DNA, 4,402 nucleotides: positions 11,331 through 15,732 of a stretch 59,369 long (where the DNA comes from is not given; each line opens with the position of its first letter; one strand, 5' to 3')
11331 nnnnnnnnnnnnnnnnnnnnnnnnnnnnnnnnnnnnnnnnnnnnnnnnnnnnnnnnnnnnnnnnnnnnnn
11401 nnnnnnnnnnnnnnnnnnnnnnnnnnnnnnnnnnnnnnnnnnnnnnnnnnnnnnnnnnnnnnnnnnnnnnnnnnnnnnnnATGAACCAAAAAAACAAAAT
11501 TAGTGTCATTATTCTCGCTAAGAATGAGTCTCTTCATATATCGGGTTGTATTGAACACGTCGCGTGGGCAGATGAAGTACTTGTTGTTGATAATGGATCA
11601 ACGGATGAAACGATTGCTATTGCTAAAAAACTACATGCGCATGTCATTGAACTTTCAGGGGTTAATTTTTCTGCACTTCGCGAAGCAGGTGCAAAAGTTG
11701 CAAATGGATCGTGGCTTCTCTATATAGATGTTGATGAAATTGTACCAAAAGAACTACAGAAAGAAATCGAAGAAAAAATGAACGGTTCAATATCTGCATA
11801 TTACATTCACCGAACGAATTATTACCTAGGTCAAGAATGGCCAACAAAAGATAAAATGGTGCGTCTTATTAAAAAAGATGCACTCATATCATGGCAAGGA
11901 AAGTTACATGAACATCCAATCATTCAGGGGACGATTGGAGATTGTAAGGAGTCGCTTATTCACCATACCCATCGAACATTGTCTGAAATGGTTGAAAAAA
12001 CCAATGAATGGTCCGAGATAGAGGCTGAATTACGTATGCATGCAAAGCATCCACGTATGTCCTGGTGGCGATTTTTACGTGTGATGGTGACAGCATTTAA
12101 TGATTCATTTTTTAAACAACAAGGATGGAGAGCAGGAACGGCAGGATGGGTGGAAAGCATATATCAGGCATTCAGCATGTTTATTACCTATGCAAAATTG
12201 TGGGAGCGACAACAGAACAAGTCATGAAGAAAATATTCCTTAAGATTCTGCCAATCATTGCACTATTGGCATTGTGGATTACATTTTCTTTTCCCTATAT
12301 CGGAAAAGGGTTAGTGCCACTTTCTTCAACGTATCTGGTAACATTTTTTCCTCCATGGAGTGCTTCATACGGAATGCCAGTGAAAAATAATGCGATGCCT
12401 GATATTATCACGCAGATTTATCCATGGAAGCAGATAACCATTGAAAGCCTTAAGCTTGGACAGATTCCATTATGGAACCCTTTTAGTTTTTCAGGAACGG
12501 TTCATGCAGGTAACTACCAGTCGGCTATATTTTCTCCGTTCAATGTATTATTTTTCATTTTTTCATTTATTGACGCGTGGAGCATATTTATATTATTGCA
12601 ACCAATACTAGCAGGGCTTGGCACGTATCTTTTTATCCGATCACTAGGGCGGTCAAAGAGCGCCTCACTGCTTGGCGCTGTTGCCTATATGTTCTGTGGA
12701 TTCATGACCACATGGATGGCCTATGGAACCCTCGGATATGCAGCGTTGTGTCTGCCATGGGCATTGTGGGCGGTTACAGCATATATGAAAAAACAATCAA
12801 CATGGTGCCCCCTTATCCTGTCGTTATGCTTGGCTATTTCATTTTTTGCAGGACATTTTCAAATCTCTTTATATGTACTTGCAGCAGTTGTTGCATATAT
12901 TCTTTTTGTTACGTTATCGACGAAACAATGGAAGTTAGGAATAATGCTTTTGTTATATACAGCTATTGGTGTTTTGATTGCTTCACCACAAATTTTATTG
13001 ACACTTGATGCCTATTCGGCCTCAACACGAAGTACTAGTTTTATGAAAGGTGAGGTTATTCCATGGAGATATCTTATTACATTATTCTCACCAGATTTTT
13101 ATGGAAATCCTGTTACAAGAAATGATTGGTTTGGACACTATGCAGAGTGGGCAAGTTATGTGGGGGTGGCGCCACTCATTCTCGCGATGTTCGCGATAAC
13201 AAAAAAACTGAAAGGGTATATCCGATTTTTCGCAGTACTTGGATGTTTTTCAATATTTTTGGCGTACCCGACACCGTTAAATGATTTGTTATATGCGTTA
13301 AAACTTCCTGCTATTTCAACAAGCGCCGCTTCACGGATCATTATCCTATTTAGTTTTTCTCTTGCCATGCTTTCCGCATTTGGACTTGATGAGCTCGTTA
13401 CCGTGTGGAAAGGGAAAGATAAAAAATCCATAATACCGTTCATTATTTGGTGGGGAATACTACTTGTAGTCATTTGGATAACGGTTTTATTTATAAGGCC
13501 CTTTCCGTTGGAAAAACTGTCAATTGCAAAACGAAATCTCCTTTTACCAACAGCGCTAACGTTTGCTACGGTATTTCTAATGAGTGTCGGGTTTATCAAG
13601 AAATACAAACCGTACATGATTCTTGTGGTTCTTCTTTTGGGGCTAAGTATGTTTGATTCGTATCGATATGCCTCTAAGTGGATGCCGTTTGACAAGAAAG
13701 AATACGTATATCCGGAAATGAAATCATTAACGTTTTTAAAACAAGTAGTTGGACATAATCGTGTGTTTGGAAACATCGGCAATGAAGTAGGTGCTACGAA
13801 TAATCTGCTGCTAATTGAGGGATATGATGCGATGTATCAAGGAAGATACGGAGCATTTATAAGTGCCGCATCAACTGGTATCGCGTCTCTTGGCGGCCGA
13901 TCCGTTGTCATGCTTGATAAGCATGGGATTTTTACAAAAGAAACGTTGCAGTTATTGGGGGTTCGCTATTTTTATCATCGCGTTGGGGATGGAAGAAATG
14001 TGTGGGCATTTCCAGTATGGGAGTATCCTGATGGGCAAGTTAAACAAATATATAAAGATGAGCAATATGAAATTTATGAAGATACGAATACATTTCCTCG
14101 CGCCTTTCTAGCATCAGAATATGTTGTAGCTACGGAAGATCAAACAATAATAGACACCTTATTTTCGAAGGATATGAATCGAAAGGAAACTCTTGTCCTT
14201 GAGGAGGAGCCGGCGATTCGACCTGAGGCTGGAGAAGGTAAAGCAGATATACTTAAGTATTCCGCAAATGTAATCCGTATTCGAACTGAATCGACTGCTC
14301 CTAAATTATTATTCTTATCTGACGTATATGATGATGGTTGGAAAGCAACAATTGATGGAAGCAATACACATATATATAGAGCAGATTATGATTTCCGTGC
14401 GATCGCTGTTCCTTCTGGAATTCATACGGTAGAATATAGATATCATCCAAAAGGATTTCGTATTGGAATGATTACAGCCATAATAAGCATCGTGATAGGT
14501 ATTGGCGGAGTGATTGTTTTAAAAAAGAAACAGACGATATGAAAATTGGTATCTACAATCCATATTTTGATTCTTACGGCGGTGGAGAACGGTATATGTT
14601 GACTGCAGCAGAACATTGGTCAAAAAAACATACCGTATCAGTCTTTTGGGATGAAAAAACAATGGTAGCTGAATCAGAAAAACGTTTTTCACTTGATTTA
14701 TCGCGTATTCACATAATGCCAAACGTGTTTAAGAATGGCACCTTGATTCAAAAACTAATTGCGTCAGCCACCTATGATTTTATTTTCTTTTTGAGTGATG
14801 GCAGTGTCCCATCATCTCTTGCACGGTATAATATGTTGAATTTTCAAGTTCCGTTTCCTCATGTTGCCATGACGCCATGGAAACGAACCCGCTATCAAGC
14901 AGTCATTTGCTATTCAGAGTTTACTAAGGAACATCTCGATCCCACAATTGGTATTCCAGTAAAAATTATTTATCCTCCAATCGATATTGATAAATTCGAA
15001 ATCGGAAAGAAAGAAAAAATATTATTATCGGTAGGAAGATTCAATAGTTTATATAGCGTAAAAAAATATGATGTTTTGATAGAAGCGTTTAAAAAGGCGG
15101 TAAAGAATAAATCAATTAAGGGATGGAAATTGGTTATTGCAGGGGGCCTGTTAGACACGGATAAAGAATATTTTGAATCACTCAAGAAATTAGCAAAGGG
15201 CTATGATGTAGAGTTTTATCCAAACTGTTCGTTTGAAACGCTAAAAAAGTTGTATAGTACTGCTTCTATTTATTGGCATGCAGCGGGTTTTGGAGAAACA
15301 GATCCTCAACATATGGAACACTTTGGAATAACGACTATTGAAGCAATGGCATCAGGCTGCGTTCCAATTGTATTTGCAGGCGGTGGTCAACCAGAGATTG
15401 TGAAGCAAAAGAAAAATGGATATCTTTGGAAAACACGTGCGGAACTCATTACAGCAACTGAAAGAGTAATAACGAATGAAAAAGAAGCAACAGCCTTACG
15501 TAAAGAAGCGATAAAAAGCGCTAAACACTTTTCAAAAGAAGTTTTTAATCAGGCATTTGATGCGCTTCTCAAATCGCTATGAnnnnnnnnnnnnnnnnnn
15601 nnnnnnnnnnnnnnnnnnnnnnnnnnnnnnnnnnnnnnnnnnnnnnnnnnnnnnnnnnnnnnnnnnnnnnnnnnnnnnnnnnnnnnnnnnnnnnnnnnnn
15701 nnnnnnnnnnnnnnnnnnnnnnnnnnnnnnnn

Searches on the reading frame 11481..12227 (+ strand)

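Call 6: search_protein_families(library=pfam, proteins=[window:11481-12227:+], max_evalue=0.01)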
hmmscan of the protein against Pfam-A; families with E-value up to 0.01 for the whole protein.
window:11481-12227:+ (248 aa): 3 families
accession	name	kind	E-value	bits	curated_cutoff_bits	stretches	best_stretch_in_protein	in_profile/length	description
PF00535.33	Glycos_transf_2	-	2.8e-16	60.4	23.3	1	8-113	1-117/168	Glycosyl transferase family 2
PF13704.12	Glyco_tranf_2_4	-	8.7e-07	29.8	27.5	1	14-88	1-84/98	Glycosyl transferase family 2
PF10111.15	Glyco_tranf_2_2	-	0.0095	15.9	27.3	0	32-94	31-101/276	Glycosyltransferase like family 2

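Call 42: search_protein_families(library=ncbifam, proteins=[window:11481-12227:+], max_evalue=0.00001)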
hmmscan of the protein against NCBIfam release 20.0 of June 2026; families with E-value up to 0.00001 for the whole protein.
window:11481-12227:+ (248 aa): 5 families
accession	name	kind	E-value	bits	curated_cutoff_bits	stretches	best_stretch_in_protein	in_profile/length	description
TIGR04283.1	glyco_like_mftF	equivalog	2.2e-14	53.6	182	1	7-102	1-99/221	TIGR04283 family arsenosugar biosynthesis glycosyltransferase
NF007482.0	PRK10073.1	equivalog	6.7e-09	35.2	423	1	1-94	2-104/334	glycosyltransferase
TIGR04195.1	S_glycosyl_SunS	equivalog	2e-08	33.5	350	1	6-148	58-204/421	SunS family peptide S-glycosyltransferase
NF010496.0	PRK13915.1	equivalog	1.1e-06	28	262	1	3-60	29-93/307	glucosyl-3-phosphoglycerate synthase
TIGR04182.1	glyco_TIGR04182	equivalog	5.8e-06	25.9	325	1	7-97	2-95/293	S-layer glycoprotein N-glycosyltransferase AglJ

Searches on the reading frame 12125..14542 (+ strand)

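Call 6: search_protein_families(library=pfam, proteins=[window:12125-14542:+], max_evalue=0.01)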
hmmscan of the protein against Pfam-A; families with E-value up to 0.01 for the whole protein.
window:12125-14542:+ (805 aa): 1 family
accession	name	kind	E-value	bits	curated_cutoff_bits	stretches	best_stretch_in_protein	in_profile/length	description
PF09586.16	YfhO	-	2.3e-31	109.4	28.5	2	136-666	73-597/835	Bacterial membrane protein YfhO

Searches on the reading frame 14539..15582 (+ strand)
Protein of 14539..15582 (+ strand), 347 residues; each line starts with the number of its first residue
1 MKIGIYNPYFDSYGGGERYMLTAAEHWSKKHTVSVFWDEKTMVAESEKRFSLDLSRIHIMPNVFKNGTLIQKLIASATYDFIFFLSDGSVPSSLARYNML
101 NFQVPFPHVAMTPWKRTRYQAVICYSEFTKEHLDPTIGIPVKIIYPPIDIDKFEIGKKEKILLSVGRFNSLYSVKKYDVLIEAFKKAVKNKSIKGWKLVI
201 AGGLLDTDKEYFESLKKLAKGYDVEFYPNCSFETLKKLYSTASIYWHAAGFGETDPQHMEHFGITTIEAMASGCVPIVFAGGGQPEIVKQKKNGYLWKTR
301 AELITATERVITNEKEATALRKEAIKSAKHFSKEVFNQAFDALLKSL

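Call 6: search_protein_families(library=pfam, proteins=[window:14539-15582:+], max_evalue=0.01)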
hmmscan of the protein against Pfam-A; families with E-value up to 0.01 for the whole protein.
window:14539-15582:+ (347 aa): 5 families
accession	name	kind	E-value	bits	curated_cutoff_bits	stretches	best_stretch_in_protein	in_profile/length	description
PF00534.26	Glycos_transf_1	-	2.1e-29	102.7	26.4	1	150-326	6-171/172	Glycosyl transferases group 1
PF13692.12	Glyco_trans_1_4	-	4.9e-18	66.2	27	1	160-313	2-142/142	Glycosyl transferases group 1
PF13439.12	Glyco_transf_4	-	3.7e-08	34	28.5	1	13-151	1-169/170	Glycosyltransferase Family 4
PF13524.12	Glyco_trans_1_2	-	0.004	17.6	25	1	187-327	8-128/144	Glycosyl transferase-like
PF20706.3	GT4-conflict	-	0.006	16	26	0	156-278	194-309/385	Family 4 Glycosyltransferase in conflict systems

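Call 63: search_protein_families(library=ncbifam, proteins=[window:14539-15582:+], max_evalue=1e-10)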
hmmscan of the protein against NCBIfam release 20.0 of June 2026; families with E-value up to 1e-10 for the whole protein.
window:14539-15582:+ (347 aa): 2 families
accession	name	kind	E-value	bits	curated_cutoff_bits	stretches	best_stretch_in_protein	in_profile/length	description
TIGR03449.1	mycothiol_MshA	equivalog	1.2e-11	44.1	462.5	1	154-337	215-393/406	D-inositol-3-phosphate glycosyltransferase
TIGR03999.1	thiol_BshA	equivalog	2.7e-11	43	273.7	1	152-343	192-369/375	N-acetyl-alpha-D-glucosaminyl L-malate synthase BshA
